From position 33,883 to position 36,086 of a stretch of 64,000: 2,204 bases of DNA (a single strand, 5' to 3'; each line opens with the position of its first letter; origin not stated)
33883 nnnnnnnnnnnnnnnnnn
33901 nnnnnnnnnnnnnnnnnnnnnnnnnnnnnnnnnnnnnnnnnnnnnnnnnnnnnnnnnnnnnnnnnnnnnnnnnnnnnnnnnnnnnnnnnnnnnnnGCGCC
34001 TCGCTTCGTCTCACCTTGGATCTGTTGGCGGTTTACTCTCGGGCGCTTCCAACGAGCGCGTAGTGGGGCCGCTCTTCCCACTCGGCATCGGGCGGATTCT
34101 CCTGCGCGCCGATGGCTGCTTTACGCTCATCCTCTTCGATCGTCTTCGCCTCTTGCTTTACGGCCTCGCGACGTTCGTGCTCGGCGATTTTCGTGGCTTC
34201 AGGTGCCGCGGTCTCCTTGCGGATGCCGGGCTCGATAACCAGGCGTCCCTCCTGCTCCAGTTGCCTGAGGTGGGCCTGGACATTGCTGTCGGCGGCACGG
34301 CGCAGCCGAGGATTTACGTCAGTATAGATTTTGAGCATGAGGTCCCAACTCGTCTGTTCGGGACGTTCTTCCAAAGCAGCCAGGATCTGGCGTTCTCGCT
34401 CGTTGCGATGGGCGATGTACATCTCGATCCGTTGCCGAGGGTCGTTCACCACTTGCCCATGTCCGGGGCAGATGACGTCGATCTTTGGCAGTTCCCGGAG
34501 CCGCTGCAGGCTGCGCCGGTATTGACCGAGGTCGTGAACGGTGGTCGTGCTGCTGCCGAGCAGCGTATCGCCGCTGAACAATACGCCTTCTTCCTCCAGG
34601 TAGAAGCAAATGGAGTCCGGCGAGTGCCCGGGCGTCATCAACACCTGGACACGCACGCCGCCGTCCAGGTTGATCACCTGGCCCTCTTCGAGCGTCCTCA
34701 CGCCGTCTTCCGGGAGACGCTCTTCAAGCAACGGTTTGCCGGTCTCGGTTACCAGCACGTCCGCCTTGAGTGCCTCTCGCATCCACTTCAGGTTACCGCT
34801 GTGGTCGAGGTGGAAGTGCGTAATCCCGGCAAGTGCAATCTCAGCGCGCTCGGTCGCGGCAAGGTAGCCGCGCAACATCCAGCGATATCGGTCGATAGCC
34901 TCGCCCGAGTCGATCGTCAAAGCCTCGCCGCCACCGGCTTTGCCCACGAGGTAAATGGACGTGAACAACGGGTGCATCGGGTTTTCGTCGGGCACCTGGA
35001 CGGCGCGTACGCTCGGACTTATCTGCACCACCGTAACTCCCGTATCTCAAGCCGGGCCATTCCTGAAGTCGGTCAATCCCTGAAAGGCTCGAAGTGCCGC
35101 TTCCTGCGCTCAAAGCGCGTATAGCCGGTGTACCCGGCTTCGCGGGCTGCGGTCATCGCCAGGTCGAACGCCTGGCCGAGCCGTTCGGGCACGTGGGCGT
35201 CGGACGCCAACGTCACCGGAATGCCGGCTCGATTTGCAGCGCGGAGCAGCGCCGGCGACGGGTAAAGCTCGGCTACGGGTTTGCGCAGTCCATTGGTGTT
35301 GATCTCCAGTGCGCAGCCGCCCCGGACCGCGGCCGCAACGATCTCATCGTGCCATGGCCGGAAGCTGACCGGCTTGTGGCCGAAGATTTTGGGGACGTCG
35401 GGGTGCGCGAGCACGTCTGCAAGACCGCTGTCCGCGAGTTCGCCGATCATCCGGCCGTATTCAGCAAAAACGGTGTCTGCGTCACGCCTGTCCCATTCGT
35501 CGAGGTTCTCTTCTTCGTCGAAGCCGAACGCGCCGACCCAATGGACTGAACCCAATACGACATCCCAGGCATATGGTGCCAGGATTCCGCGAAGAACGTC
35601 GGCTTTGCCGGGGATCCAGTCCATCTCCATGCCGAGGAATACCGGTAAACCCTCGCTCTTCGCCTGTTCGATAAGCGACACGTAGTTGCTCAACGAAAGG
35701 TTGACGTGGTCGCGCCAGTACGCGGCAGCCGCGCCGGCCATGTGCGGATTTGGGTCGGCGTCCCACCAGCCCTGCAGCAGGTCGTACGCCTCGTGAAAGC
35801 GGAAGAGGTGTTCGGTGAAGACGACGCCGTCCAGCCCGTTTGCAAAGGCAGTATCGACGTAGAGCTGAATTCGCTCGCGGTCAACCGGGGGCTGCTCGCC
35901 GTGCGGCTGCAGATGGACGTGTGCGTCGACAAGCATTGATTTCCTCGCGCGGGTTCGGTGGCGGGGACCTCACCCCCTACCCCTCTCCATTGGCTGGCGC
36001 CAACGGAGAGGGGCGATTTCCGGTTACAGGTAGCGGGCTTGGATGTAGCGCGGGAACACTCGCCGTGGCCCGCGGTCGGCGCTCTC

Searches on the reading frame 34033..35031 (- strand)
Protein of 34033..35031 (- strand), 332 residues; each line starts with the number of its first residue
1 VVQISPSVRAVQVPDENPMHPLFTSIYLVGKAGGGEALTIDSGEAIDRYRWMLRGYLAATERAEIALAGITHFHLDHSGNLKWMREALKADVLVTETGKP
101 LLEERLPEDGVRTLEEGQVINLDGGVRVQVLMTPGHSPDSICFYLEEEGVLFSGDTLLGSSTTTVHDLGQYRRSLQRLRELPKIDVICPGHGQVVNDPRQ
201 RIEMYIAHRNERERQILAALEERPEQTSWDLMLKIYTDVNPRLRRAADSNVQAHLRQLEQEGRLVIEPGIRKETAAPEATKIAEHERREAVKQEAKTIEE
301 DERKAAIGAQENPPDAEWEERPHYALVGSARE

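Call 44: search_protein_families(library=pfam, proteins=[window:34033-35031:-], max_evalue=0.0001)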
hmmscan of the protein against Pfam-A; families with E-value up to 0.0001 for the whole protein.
window:34033-35031:- (332 aa): 3 families
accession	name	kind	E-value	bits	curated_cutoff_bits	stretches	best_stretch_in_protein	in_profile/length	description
PF00753.33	Lactamase_B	-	9.5e-22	78.3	22.7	1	22-191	4-196/196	Metallo-beta-lactamase superfamily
PF17778.7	BLACT_WH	-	1.2e-10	41.6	22.8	1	227-264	1-38/46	Beta-lactamase associated winged helix domain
PF19583.5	ODP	-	1.9e-07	31.6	27.2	1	27-159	6-139/194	ODP family beta lactamase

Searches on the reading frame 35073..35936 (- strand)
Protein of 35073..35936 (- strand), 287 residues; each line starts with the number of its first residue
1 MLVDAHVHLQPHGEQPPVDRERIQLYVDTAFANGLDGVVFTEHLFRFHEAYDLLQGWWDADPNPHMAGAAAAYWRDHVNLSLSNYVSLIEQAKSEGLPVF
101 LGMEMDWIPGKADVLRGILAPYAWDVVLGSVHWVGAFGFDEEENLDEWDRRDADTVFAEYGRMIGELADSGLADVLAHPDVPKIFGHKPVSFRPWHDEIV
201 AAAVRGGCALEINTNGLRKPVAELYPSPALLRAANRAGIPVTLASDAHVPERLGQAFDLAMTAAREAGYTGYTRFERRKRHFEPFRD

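Call 44: search_protein_families(library=pfam, proteins=[window:35073-35936:-], max_evalue=0.0001)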
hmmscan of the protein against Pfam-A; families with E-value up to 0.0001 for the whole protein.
window:35073-35936:- (287 aa): 2 families
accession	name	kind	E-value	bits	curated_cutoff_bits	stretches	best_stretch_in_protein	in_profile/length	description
PF02811.25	PHP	-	2.5e-11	44.6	26.4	1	22-215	16-164/164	PHP domain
PF13263.12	PHP_C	-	4e-05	23.5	21.3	0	232-256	9-33/56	PHP-associated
